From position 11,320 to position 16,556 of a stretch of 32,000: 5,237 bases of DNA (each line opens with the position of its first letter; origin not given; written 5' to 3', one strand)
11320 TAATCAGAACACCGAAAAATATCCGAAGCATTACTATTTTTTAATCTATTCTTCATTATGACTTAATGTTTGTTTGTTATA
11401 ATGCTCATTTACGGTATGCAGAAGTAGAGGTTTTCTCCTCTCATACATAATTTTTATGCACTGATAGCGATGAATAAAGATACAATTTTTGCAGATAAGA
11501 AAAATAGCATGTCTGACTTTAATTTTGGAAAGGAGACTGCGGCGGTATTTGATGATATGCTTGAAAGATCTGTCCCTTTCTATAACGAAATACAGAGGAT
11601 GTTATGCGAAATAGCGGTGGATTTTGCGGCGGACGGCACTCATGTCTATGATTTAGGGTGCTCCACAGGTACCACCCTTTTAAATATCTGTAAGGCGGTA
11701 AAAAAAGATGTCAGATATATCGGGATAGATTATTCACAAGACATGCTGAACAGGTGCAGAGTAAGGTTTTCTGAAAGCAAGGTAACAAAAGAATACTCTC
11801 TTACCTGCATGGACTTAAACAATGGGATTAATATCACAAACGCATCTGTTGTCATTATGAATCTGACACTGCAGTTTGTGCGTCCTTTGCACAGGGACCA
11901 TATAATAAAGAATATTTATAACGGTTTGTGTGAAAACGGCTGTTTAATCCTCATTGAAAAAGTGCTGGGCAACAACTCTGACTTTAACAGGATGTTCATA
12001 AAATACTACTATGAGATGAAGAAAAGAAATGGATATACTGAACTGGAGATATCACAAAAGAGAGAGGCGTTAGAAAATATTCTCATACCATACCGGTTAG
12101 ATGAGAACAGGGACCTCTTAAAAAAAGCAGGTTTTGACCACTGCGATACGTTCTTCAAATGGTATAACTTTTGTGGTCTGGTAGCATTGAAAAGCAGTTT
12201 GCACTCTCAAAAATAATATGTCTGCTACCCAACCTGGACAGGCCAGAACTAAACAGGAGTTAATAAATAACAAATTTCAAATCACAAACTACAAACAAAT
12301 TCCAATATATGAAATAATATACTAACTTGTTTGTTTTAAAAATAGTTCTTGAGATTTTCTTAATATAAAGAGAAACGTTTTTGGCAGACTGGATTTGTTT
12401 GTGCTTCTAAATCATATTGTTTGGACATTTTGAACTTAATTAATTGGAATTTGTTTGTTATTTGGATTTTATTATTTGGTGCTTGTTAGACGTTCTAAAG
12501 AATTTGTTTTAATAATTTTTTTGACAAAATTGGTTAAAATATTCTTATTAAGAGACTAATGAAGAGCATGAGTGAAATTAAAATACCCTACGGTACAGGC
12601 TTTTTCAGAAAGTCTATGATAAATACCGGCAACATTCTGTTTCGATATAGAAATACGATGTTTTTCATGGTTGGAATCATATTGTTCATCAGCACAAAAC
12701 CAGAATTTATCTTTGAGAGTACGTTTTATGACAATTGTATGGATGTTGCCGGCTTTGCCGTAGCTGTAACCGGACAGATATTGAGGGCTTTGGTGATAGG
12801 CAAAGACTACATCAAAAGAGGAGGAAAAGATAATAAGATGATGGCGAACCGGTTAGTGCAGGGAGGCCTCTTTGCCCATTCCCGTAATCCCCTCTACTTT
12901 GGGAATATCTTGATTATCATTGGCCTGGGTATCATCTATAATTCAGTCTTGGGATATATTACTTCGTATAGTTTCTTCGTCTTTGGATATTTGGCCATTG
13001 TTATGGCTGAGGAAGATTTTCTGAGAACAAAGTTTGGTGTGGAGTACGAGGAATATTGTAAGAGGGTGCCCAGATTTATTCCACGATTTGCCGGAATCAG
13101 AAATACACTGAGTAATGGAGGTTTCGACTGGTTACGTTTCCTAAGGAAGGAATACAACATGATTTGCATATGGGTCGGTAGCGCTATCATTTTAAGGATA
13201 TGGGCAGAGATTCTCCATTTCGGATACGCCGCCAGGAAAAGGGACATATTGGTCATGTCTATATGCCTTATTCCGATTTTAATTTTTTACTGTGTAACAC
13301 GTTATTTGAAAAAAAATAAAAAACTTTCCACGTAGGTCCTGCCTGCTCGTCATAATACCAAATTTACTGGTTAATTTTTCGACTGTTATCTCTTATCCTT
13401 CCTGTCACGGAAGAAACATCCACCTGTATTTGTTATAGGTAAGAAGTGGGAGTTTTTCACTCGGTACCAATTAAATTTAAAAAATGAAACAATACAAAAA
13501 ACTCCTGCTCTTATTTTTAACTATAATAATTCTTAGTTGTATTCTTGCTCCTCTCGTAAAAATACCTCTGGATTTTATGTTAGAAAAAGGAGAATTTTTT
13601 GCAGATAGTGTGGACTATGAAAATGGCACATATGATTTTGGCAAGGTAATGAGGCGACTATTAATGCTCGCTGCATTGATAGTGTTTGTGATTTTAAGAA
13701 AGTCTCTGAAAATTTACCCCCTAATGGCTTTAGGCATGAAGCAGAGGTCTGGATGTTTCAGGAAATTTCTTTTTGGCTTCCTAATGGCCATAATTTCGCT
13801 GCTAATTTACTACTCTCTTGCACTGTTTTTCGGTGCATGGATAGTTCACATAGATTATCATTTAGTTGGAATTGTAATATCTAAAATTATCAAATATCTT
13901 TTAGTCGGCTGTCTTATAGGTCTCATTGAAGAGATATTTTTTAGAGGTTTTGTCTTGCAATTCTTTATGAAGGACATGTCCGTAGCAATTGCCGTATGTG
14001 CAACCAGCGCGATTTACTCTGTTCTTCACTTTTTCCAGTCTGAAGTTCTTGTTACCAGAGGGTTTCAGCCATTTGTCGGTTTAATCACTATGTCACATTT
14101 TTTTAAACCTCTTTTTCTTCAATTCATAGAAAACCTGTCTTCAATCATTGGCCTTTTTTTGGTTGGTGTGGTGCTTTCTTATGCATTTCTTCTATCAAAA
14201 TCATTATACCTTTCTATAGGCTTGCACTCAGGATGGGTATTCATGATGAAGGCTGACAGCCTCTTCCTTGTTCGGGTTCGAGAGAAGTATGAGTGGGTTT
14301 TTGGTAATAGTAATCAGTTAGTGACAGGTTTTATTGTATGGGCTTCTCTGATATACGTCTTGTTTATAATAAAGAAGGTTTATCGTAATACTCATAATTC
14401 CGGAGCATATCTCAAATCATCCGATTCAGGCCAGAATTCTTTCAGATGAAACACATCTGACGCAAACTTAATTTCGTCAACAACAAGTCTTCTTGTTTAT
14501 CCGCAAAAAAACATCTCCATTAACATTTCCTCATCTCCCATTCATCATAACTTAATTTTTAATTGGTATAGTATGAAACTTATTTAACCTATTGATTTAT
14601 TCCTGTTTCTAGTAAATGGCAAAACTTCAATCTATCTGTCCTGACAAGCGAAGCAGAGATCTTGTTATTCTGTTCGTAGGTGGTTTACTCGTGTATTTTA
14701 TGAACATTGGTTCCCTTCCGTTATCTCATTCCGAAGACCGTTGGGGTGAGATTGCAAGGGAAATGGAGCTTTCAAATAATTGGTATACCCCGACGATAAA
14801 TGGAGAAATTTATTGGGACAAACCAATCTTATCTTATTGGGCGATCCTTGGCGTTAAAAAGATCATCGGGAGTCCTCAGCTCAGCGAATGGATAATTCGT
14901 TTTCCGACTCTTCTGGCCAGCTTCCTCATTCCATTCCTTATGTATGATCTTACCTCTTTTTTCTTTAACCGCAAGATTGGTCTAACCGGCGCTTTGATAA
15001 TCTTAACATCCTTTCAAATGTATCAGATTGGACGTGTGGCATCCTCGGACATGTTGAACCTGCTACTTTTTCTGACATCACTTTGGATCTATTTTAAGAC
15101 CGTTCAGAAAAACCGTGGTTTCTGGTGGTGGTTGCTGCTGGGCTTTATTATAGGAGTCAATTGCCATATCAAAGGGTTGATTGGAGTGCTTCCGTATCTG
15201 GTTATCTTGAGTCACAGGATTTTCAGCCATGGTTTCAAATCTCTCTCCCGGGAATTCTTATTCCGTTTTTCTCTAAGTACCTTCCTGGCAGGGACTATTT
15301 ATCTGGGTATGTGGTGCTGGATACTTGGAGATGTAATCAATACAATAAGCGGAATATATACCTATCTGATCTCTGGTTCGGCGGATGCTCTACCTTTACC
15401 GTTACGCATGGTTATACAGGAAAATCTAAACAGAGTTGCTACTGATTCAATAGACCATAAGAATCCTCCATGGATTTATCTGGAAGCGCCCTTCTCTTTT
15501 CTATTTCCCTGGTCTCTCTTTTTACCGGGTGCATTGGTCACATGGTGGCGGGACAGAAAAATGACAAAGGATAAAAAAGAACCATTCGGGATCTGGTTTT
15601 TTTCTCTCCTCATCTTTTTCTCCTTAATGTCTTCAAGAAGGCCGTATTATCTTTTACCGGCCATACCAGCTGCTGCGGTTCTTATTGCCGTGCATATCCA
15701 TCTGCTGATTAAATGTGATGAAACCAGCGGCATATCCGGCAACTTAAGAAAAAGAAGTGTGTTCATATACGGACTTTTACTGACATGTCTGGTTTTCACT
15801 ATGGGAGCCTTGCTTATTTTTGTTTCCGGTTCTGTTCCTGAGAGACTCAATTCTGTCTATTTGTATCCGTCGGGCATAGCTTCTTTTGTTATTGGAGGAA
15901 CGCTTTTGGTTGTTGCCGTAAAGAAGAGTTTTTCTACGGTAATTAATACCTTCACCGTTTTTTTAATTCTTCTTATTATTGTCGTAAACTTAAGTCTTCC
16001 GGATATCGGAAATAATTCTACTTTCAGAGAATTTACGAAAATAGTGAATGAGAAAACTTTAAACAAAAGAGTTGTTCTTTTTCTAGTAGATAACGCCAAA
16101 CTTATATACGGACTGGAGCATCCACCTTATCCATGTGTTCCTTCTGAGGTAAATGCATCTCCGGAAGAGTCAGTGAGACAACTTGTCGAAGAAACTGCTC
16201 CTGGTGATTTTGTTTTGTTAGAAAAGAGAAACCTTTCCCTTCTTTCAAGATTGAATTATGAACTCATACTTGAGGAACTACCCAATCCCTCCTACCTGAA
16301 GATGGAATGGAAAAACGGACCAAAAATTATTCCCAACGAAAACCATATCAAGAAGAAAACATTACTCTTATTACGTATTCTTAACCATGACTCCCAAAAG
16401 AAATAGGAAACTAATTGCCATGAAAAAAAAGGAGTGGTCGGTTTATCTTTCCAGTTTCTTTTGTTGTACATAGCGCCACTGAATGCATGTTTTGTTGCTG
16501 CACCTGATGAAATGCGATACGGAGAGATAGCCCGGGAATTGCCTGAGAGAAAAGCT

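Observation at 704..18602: Seven copies of a phased four-hexamer promoter module link RND efflux, the two-component system and the Ara4N/GT-C genes into one putative regulon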

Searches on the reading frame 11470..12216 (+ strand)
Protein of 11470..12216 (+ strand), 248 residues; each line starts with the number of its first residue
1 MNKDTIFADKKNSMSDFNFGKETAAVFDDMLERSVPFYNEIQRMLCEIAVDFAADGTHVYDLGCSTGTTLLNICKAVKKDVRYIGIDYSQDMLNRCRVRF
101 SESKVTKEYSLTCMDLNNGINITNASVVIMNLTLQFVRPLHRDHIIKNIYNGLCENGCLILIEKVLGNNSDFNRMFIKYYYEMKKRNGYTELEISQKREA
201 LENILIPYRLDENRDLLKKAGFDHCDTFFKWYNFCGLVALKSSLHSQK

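Call 4: search_protein_families(library=pfam, proteins=[window:11470-12216:+])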
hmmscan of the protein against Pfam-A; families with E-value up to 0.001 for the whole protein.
window:11470-12216:+ (248 aa): 7 families
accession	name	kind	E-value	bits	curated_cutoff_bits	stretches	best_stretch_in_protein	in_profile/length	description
PF13649.12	Methyltransf_25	-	5.5e-11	43.4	27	1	59-157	1-97/97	Methyltransferase domain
PF08242.18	Methyltransf_12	-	2.1e-10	41.6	30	1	61-159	2-98/98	Methyltransferase domain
PF13847.12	Methyltransf_31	-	1.1e-08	35.3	27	1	55-134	3-84/145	Methyltransferase domain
PF08241.18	Methyltransf_11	-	1.3e-06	29.4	21.2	1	61-160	2-94/95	Methyltransferase domain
PF09243.16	Rsm22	-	9.7e-05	22.3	23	1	38-164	16-141/275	Mitochondrial small ribosomal subunit Rsm22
PF07021.18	MetW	-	0.00012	22.2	21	1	50-139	8-90/193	Methionine biosynthesis protein MetW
PF01209.24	Ubie_methyltran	-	0.00031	20.6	20.1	1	53-188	45-178/233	ubiE/COQ5 methyltransferase family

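Call 16: search_protein_families(library=ncbifam, proteins=[window:11470-12216:+], max_evalue=0.00001)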
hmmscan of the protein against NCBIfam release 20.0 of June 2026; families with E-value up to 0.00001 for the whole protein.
window:11470-12216:+ (248 aa): 7 families
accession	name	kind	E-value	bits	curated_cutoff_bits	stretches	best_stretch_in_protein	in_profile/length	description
TIGR00740.1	TIGR00740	equivalog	1.1e-72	244.6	193.3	1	3-241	1-239/239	carboxy-S-adenosyl-L-methionine synthase CmoA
NF011995.0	PRK15451.1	equivalog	4.4e-55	186.8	285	1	3-243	4-244/247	carboxy-S-adenosyl-L-methionine synthase CmoA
NF043040.1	corrin_prot_MT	hypoth_equivalog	5.3e-13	48.9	180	1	40-169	26-155/216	corrinoid protein-associated methyltransferase CpaM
NF040539.1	AST_met_ArsM_2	exception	1.7e-08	34.7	240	1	53-100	54-101/262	putative arsinothricin biosynthesis methyltransferase ArsM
NF001244.0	PRK00216.1-5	equivalog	4.1e-08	32.8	216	1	43-181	38-172/236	bifunctional demethylmenaquinone methyltransferase/2-methoxy-6-polyprenyl-1,4-benzoquinol methylase UbiE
NF041537.1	ArsM_AhpD_UU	exception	3e-06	26.3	510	1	54-168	75-187/345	arsenite methyltransferase/AhpD domain selenoprotein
NF045882.1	PLipidMtase_Leg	equivalog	5.6e-06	26.3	390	0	23-130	12-113/207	phospholipid N-methyltransferase PmtA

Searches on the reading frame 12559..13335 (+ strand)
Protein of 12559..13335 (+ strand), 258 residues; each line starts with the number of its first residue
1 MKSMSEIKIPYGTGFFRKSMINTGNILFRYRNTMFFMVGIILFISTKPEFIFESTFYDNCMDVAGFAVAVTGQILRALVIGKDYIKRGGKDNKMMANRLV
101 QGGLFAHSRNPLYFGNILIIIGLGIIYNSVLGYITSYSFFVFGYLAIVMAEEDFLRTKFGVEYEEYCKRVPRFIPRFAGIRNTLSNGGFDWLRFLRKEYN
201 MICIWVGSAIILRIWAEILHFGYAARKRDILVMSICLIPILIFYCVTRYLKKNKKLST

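Call 4: search_protein_families(library=pfam, proteins=[window:12559-13335:+])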
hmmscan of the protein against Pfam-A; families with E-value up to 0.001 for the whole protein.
window:12559-13335:+ (258 aa): 3 families
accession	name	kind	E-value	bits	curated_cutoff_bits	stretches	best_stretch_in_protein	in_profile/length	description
PF04191.18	PEMT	-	5.2e-10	40.1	25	1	96-160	40-103/105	Phospholipid methyltransferase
PF01222.22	ERG4_ERG24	-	0.00011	21.6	27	1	97-174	349-428/432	Ergosterol biosynthesis ERG4/ERG24 family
PF06966.17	DUF1295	-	0.00028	20.9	20.4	1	34-131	90-187/235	Protein of unknown function (DUF1295)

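Call 16: search_protein_families(library=ncbifam, proteins=[window:12559-13335:+], max_evalue=0.00001)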
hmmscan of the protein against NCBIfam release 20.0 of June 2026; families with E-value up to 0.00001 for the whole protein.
window:12559-13335:+ (258 aa): 2 families
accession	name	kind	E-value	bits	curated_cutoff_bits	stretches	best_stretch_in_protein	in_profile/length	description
TIGR04571.1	LmtA_Leptospira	exception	2.1e-24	86.6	325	1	22-256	9-246/252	lipid A Kdo2 1-phosphate O-methyltransferase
NF040696.1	isopcys_mtase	equivalog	1.2e-09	38.3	160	1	97-176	110-189/190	protein-S-isoprenylcysteine O-methyltransferase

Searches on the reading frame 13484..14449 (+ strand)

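Call 4: search_protein_families(library=pfam, proteins=[window:13484-14449:+])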
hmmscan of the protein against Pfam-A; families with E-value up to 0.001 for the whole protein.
window:13484-14449:+ (321 aa): 1 family
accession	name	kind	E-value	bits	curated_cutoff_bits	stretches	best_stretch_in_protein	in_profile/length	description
PF02517.21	Rce1-like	-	1.1e-13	51.6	22.4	1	135-254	5-93/93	Type II CAAX prenyl endopeptidase Rce1-like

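Call 16: search_protein_families(library=ncbifam, proteins=[window:13484-14449:+], max_evalue=0.00001)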
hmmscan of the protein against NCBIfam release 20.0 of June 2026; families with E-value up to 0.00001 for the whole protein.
window:13484-14449:+ (321 aa): 1 family
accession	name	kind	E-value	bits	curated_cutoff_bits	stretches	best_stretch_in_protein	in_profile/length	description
NF040589.1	CPBP_Synerg_MrtS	equivalog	8.8e-08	32.5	130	1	125-196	63-135/170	Synerg-CTERM system glutamic-type intramembrane protease MrtS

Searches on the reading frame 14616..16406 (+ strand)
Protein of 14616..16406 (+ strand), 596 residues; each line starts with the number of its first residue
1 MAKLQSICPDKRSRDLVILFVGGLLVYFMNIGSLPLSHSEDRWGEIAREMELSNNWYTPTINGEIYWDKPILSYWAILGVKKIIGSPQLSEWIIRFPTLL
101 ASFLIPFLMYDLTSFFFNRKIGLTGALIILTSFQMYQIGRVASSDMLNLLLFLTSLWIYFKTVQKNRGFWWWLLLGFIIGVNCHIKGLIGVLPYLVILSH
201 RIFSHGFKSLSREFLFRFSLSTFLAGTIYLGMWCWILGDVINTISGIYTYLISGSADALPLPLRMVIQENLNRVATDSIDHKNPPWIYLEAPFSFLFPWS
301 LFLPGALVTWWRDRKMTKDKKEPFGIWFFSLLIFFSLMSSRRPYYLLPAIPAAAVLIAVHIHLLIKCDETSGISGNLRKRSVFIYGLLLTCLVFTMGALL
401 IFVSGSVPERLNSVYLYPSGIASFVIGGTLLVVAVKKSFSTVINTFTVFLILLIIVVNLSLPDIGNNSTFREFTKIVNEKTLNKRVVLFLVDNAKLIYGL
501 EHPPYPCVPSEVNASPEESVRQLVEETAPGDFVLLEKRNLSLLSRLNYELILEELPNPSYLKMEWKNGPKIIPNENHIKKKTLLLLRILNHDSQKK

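Call 4: search_protein_families(library=pfam, proteins=[window:14616-16406:+])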
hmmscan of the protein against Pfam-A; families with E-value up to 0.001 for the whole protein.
window:14616-16406:+ (596 aa): 2 families
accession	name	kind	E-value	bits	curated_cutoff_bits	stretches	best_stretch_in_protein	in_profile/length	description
PF13231.12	PMT_2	-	5.8e-16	59.5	26.1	1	68-212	1-140/160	Dolichyl-phosphate-mannose-protein mannosyltransferase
PF02366.24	PMT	-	8.1e-06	26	22.7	1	45-229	37-233/245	Dolichyl-phosphate-mannose-protein mannosyltransferase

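Call 16: search_protein_families(library=ncbifam, proteins=[window:14616-16406:+], max_evalue=0.00001)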
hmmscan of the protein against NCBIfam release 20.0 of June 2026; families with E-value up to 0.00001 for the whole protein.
window:14616-16406:+ (596 aa): 1 family
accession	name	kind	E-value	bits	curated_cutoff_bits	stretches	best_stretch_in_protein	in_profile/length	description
NF009784.2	PRK13279.1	equivalog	1.8e-33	115.9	567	2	13-210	4-204/539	lipid IV(A) 4-amino-4-deoxy-L-arabinosyltransferase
